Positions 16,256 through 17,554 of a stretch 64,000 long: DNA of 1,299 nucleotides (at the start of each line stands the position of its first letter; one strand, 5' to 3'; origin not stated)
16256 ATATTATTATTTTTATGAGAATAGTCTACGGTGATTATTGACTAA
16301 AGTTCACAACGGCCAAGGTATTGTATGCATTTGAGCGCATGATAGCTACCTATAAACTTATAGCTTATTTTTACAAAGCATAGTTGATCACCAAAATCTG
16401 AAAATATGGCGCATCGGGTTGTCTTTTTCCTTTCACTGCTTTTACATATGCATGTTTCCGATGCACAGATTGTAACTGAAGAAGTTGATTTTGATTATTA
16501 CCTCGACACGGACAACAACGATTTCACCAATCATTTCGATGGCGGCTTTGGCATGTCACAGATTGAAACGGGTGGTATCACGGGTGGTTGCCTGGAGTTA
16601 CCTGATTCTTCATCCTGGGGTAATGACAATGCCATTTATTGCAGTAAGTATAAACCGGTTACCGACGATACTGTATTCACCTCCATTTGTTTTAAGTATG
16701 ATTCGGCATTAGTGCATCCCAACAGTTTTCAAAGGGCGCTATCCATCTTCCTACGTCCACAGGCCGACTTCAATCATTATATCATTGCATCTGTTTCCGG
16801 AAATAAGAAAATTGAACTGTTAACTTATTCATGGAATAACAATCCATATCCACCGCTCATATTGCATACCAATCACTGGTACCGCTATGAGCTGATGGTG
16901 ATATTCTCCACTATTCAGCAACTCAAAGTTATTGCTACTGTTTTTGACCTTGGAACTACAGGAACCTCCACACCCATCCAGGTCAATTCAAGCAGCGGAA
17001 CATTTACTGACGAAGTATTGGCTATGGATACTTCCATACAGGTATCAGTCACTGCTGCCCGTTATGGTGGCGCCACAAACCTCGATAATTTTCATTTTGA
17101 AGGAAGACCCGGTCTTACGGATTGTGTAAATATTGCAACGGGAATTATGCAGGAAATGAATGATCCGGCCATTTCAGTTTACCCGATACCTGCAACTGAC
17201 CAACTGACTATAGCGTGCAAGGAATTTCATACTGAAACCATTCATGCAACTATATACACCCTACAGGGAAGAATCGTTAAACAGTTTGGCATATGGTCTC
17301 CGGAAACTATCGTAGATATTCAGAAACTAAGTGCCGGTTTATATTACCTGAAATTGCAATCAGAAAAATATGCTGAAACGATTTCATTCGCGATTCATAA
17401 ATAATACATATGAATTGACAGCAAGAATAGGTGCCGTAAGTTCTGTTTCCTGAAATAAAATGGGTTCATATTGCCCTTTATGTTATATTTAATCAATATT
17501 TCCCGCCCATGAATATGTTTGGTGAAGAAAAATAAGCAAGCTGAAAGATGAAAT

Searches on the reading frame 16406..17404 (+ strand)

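Call 5: search_protein_families(library=pfam, proteins=[window:16406-17404:+], max_evalue=0.01)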
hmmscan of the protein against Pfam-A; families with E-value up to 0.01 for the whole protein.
window:16406-17404:+ (332 aa): 1 family
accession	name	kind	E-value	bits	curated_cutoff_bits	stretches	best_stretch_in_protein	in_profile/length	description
PF18962.6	Por_Secre_tail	-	6.6e-11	42.8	27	1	258-323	1-68/75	Secretion system C-terminal sorting domain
